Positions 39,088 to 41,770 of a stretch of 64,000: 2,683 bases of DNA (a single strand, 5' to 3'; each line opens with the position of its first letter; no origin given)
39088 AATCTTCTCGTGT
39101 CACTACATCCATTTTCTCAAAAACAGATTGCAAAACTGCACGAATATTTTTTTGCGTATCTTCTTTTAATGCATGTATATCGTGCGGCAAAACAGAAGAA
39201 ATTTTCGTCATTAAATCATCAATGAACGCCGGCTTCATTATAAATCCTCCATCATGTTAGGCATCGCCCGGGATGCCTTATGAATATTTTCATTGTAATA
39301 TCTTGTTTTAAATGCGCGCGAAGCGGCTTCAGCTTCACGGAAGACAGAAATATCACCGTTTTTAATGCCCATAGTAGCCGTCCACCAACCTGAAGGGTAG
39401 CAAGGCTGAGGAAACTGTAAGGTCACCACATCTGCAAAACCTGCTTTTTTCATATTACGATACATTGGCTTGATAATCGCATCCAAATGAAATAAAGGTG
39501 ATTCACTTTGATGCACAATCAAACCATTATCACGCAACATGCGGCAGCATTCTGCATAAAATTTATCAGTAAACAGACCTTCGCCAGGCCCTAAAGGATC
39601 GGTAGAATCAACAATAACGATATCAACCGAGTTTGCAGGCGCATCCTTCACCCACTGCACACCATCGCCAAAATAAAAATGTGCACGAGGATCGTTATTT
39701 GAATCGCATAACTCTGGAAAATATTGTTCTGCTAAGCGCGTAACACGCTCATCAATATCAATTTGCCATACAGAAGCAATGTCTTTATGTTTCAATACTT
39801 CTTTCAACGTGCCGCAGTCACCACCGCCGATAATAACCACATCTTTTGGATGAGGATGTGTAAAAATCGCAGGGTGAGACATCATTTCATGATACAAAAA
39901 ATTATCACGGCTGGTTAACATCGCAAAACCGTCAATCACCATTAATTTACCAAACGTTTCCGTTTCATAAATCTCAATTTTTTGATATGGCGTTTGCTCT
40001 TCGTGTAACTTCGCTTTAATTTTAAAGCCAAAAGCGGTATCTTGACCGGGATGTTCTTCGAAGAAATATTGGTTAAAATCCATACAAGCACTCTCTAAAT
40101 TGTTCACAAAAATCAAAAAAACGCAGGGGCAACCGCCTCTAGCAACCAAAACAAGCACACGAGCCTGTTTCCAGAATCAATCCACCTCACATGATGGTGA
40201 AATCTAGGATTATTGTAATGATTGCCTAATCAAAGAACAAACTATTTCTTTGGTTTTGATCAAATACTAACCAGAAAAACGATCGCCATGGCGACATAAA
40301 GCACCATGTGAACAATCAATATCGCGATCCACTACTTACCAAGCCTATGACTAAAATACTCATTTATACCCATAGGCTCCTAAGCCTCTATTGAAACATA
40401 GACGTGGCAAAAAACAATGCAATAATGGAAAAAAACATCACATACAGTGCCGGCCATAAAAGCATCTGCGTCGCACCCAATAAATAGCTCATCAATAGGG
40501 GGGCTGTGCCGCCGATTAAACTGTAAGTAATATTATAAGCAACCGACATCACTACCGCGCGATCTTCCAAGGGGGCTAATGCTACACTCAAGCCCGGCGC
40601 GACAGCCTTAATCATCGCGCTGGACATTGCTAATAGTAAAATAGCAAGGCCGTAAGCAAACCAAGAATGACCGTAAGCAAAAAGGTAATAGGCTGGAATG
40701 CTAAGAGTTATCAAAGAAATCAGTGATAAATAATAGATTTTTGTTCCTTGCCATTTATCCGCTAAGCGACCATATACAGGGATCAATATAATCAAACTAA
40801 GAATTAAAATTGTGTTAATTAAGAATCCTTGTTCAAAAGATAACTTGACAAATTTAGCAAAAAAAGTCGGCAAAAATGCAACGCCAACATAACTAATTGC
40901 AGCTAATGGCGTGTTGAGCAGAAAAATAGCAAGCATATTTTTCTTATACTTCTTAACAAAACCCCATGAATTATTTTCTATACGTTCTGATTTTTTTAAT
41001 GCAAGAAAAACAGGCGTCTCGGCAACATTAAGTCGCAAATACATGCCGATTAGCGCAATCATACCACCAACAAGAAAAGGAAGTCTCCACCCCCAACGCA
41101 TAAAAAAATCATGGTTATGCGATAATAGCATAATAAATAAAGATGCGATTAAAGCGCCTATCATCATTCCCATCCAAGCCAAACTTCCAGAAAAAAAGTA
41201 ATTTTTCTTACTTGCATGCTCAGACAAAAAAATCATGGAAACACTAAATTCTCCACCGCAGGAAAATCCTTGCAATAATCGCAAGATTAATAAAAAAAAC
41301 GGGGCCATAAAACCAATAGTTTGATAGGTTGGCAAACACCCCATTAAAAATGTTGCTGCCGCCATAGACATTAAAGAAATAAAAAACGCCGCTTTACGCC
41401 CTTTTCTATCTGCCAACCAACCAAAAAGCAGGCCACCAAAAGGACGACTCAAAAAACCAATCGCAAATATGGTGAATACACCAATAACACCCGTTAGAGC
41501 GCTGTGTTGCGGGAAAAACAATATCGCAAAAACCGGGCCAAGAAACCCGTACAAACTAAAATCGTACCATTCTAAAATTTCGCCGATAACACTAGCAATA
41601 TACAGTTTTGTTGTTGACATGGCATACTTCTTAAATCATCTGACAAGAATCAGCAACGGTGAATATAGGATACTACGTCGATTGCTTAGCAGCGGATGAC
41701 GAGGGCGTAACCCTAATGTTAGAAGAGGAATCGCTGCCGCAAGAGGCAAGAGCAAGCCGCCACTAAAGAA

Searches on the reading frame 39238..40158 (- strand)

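Call 26: search_protein_families(library=pfam, proteins=[window:39238-40158:-], max_evalue=0.001)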
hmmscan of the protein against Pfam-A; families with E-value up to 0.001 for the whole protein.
window:39238-40158:- (306 aa): 2 families
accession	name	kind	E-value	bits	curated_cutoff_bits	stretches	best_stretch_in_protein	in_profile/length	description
PF01564.23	Spermine_synth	-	1.5e-49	168.5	22.9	1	87-267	2-179/186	Spermine/spermidine synthase domain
PF17284.7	Spermine_synt_N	-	5.7e-15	55.4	22.1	1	31-82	2-52/53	Spermidine synthase tetramerisation domain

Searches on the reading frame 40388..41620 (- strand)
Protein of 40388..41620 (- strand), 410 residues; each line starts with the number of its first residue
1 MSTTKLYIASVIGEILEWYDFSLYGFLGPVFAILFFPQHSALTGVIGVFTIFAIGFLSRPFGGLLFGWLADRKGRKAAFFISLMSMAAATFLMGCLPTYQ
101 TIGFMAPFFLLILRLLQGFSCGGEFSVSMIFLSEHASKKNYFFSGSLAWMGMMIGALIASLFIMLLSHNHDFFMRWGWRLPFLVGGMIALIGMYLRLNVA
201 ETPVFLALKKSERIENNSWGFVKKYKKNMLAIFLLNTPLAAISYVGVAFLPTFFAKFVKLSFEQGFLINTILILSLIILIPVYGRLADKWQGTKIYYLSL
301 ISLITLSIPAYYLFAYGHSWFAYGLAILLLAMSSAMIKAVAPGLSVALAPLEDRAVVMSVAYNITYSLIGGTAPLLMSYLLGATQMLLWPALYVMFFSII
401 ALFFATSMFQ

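Call 6: search_protein_families(library=pfam, proteins=[window:40388-41620:-], max_evalue=0.01)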
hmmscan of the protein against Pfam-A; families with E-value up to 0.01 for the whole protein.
window:40388-41620:- (410 aa): 2 families
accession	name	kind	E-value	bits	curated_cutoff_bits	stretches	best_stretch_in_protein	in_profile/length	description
PF07690.21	MFS_1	-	1.2e-27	97.3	33.4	2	26-374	14-347/347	Major Facilitator Superfamily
PF00083.30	Sugar_tr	-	6.8e-23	81.7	22.3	1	8-212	4-204/452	Sugar (and other) transporter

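Call 10: find_encoding_contigs(protein=window:40388-41620:-, flank=10000, max_places=10)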
Protein window:40388-41620:- (410 aa): 1 contig read that carries it; 1 place shown.
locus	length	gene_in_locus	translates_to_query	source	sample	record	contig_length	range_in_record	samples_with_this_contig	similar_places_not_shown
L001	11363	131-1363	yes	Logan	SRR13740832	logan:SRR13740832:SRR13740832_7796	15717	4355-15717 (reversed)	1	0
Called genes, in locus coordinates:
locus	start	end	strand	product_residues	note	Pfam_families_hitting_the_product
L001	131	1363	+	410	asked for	PF00083:Sugar_tr, PF07690:MFS_1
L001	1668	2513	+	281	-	PF17284:Spermine_synt_N, PF01564:Spermine_synth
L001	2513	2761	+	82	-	PF04380:BMFP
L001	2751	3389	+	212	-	PF05728:UPF0227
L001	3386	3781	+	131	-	PF09394:Inhibitor_I42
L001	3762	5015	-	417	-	PF00083:Sugar_tr, PF07690:MFS_1, PF00083:Sugar_tr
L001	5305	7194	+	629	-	PF02518:HATPase_c, PF00204:DNA_gyraseB, PF01751:Toprim, PF00986:DNA_gyraseB_C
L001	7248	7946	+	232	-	PF00106:adh_short, PF01370:Epimerase (faint), PF13561:adh_short_C2, PF23441:SDR (weak)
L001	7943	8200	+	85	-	PF10985:DUF2805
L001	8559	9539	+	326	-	PF01593:Amino_oxidase (weak), PF13450:NAD_binding_8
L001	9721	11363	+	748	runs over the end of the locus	PF00521:DNA_topoisoIV, PF03989:DNA_gyraseA_C (faint)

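Call 17: find_related_loci(query=window:40388-41620:-, collection=genome_contigs, flank=10000)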
Query window:40388-41620:- (410 aa) in genome_contigs; peptide patterns used: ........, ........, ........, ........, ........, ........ (x = any residue, [..] = any of these).
67 stretches matched a pattern; 1 encode a relative of the query (tblastn E <= 1e-3); 1 distinct loci.
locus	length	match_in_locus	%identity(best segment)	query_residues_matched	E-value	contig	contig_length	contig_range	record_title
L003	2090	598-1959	29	5-386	1e-51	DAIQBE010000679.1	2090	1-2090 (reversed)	MAG TPA_asm: Leadbetterella sp. isolate CTOTU26808 NODE_10938_length_2090_cov_3.077150, whole genome shotgun sequence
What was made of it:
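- Tried and rejected: Genome scan: a genome_contigs scan with the MFS protein gave only an unrelated 29%-identical hit (call 17).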

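Call 20: find_homologous_proteins(query=window:40388-41620:-, max_evalue=1e-40)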
Query window:40388-41620:- (410 aa): 1571 proteins with E <= 1e-40 among 8000 candidates; the best 120 are listed.
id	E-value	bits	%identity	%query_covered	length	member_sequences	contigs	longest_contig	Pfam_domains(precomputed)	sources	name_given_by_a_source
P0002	1.1e-258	876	100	100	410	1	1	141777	PF00083.31,PF07690.22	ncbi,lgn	-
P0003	1.8e-180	619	69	98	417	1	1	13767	PF00083.31,PF07690.22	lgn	-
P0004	3.5e-176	605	68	100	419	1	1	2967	PF00083.31,PF07690.22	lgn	-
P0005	1.4e-174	599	66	99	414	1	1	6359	PF00083.31,PF07690.22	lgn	-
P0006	1.4e-173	596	68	98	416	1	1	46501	PF00083.31,PF07690.22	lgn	-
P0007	1.2e-171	590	67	97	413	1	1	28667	PF00083.31,PF07690.22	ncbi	ncbi:MAG: MFS transporter [Pseudomonadota bacterium]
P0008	1.4e-170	586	66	98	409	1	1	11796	PF00083.31,PF07690.22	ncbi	-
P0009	2.4e-170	585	65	99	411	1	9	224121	PF00083.31,PF07690.22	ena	-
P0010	4.5e-170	584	66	96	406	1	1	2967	PF00083.31,PF07690.22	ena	-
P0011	9.4e-170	583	65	99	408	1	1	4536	PF00083.31,PF07690.22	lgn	-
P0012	2.8e-169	582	64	99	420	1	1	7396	PF00083.31,PF07690.22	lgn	-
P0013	1.3e-168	580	65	98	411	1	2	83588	PF00083.31,PF07690.22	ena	-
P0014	1.6e-168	579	65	98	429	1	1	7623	PF00083.31,PF07690.22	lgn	-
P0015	8.1e-168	577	65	98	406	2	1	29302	PF00083.31,PF07690.22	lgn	-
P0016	2.2e-167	576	65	98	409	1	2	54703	PF00083.31,PF07690.22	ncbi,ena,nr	ncbi:MAG: MFS transporter [Gammaproteobacteria bacterium]|nr:MFS transporter [Gammaproteobacteria ba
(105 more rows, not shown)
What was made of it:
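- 40388..41620 (-): MFS (MHS/ProP-like) transporter gene, directly downstream of the relic. calls 6, 20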

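Call 22: find_encoding_contigs(protein=P0009, flank=10000, max_places=2)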
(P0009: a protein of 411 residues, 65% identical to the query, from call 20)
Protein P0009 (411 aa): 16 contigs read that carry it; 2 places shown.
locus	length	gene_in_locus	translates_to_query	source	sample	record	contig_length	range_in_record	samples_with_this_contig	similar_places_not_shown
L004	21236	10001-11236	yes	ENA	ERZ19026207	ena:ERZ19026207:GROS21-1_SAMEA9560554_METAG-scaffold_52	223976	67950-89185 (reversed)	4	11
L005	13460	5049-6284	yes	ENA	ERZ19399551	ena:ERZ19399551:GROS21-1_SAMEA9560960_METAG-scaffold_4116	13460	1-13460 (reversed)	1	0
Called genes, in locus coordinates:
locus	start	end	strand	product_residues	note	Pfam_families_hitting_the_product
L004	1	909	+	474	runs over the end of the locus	PF01637:ATPase_2, PF13173:AAA_14 (weak), PF13401:AAA_22 (weak)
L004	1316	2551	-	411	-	-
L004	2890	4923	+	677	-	PF08448:PAS_4, PF00512:HisKA, PF02518:HATPase_c, PF00072:Response_reg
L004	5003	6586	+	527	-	-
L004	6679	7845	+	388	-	PF13173:AAA_14, PF13635:DUF4143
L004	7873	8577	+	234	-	PF13417:GST_N_3, PF10568:Tom37, PF13409:GST_N_2 (weak), PF17172:GST_N_4, PF17171:GST_C_6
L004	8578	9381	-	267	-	PF00142:Fer4_NifH, PF01656:CbiA, PF02374:ArsA_ATPase, PF06564:CBP_BcsQ, PF09140:MipZ, PF10609:ParA, PF13614:AAA_31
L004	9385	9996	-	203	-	PF02527:GidB, PF13847:Methyltransf_31 (weak)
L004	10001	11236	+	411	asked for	PF00083:Sugar_tr, PF07690:MFS_1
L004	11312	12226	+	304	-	PF00332:Glyco_hydro_17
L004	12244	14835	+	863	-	PF00332:Glyco_hydro_17, PF13506:Glyco_transf_21, PF00535:Glycos_transf_2, PF13641:Glyco_tranf_2_3, PF13632:Glyco_trans_2_3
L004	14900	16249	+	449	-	-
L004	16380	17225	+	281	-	PF17284:Spermine_synt_N, PF01564:Spermine_synth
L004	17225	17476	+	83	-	PF04380:BMFP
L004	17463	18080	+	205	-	PF05728:UPF0227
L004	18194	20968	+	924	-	-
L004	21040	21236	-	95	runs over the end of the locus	-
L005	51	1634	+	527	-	-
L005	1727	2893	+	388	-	PF13173:AAA_14, PF13635:DUF4143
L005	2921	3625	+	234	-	PF13417:GST_N_3, PF10568:Tom37, PF13409:GST_N_2 (weak), PF17172:GST_N_4, PF17171:GST_C_6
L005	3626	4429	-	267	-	PF00142:Fer4_NifH, PF01656:CbiA, PF02374:ArsA_ATPase, PF06564:CBP_BcsQ, PF09140:MipZ, PF10609:ParA, PF13614:AAA_31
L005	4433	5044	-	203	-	PF02527:GidB, PF13847:Methyltransf_31 (weak)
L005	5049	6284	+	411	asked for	PF00083:Sugar_tr, PF07690:MFS_1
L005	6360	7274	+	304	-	PF00332:Glyco_hydro_17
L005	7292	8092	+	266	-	-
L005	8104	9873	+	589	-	PF13506:Glyco_transf_21, PF00535:Glycos_transf_2, PF13641:Glyco_tranf_2_3, PF13632:Glyco_trans_2_3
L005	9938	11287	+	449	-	-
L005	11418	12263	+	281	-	PF17284:Spermine_synt_N, PF01564:Spermine_synth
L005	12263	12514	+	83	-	PF04380:BMFP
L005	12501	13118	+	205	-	PF05728:UPF0227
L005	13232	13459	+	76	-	?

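Call 23: find_encoding_contigs(protein=P0006, flank=10000, max_places=2)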
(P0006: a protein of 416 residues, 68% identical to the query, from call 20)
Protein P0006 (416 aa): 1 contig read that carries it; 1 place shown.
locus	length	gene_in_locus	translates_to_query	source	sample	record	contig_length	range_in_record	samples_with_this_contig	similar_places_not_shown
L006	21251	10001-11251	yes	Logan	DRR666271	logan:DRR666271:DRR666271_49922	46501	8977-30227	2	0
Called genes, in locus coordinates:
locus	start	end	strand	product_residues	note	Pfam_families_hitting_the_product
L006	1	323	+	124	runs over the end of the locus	PF01850:PIN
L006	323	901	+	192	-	PF04445:SAM_MT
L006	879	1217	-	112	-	PF02452:PemK_toxin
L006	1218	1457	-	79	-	PF04014:MazE_antitoxin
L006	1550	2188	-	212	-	PF09335:VTT_dom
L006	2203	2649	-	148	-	PF00581:Rhodanese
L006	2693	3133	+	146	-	PF01220:DHquinase_II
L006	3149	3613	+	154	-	PF00364:Biotin_lipoyl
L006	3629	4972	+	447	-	PF00289:Biotin_carb_N, PF02222:ATP-grasp, PF02655:ATP-grasp_3 (weak), PF02786:CPSase_L_D2, PF07478:Dala_Dala_lig_C, PF02785:Biotin_carb_C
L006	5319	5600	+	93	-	PF02954:HTH_8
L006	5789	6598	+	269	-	PF09850:DotU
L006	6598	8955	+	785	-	PF14331:IcmF-related_N, PF06761:IcmF-related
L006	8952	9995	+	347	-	PF13515:FUSC_2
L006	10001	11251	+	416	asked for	PF00083:Sugar_tr, PF07690:MFS_1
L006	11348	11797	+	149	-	-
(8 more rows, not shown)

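Call 24: find_encoding_contigs(protein=P0016, flank=10000, max_places=2)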
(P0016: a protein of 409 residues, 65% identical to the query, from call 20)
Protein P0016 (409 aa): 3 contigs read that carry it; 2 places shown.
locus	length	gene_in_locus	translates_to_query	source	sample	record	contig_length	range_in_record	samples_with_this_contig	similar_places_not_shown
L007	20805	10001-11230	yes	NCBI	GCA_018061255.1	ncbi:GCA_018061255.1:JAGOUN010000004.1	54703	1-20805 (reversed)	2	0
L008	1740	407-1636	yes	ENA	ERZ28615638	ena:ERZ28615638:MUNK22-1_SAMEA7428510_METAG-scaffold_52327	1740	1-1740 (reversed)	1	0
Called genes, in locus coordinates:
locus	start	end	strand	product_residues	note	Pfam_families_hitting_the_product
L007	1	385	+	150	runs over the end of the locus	PF00692:dUTPase, PF22769:DCD (weak)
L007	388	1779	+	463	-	PF02878:PGM_PMM_I, PF02879:PGM_PMM_II, PF02880:PGM_PMM_III, PF00408:PGM_PMM_IV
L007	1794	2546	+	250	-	PF01925:TauE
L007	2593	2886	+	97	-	-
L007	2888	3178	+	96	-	PF12441:CopG_antitoxin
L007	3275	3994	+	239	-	PF01168:Ala_racemase_N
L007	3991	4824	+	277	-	PF03807:F420_oxidored, PF14748:P5CR_dimer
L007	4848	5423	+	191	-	PF02325:CCB3_YggT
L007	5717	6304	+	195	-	PF01812:5-FTHF_cyc-lig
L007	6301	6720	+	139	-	PF03652:RuvX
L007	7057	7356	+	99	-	-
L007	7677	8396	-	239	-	-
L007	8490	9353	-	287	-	PF00142:Fer4_NifH, PF01656:CbiA, PF02374:ArsA_ATPase, PF06564:CBP_BcsQ, PF09140:MipZ, PF10609:ParA, PF13614:AAA_31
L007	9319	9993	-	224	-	PF02527:GidB, PF13847:Methyltransf_31 (weak)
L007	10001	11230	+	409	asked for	PF00083:Sugar_tr, PF07690:MFS_1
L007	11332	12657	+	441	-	PF02661:Fic (weak)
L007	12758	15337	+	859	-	PF00332:Glyco_hydro_17, PF13506:Glyco_transf_21, PF00535:Glycos_transf_2, PF13641:Glyco_tranf_2_3, PF13632:Glyco_trans_2_3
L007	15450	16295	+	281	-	PF17284:Spermine_synt_N, PF01564:Spermine_synth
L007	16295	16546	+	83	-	PF04380:BMFP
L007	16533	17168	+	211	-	PF05728:UPF0227, PF12697:Abhydrolase_6 (faint)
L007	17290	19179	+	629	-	PF02518:HATPase_c, PF00204:DNA_gyraseB, PF01751:Toprim, PF00986:DNA_gyraseB_C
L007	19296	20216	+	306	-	PF12784:PDDEXK_2, PF27070:HTH_Rpn_C (weak)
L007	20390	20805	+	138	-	?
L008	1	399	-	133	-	?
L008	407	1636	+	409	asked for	PF00083:Sugar_tr, PF07690:MFS_1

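Call 58: find_encoding_contigs(protein=P0132, flank=10000, max_places=4)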
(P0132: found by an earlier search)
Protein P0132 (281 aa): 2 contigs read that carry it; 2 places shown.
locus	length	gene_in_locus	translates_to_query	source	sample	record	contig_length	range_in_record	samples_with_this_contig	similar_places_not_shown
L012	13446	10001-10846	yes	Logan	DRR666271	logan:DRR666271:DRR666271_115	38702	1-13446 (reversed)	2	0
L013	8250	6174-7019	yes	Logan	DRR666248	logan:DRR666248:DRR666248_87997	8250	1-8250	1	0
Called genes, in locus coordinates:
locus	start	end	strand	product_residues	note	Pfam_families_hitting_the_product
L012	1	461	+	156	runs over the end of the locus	PF00692:dUTPase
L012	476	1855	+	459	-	PF02878:PGM_PMM_I, PF02879:PGM_PMM_II, PF02880:PGM_PMM_III, PF00408:PGM_PMM_IV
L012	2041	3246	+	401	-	PF13191:AAA_16, PF01637:ATPase_2, PF13245:AAA_19 (faint), PF13401:AAA_22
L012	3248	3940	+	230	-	PF01168:Ala_racemase_N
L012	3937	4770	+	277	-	PF01488:Shikimate_DH (weak), PF03807:F420_oxidored, PF14748:P5CR_dimer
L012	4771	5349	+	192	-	PF02325:CCB3_YggT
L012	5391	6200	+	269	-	PF00497:SBP_bac_3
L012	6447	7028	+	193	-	PF01812:5-FTHF_cyc-lig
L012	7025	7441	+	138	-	PF03652:RuvX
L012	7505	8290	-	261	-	-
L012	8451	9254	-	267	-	PF00142:Fer4_NifH, PF01656:CbiA, PF02374:ArsA_ATPase, PF06564:CBP_BcsQ, PF09140:MipZ, PF10609:ParA, PF13614:AAA_31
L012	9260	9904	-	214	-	PF13649:Methyltransf_25 (faint), PF02527:GidB, PF13847:Methyltransf_31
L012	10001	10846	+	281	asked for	PF17284:Spermine_synt_N, PF01564:Spermine_synth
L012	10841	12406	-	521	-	PF01637:ATPase_2, PF13191:AAA_16 (faint), PF13173:AAA_14 (faint), PF13401:AAA_22 (weak)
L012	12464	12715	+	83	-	PF04380:BMFP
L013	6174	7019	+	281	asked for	PF17284:Spermine_synt_N, PF01564:Spermine_synth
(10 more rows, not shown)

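Call 60: find_encoding_contigs(protein=P0133, flank=10000, max_places=4)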
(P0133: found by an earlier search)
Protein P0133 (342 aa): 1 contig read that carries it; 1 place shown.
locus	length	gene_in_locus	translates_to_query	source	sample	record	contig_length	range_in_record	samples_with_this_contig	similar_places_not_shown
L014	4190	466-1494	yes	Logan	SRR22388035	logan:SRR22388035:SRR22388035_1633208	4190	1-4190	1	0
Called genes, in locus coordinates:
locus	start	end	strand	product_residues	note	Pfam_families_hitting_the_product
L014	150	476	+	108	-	-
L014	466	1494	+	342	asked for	PF17284:Spermine_synt_N, PF01564:Spermine_synth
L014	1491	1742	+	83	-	PF04380:BMFP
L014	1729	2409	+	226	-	PF05728:UPF0227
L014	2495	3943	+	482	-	PF01637:ATPase_2, PF13191:AAA_16 (weak), PF13173:AAA_14 (weak), PF13401:AAA_22 (weak)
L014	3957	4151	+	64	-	PF05728:UPF0227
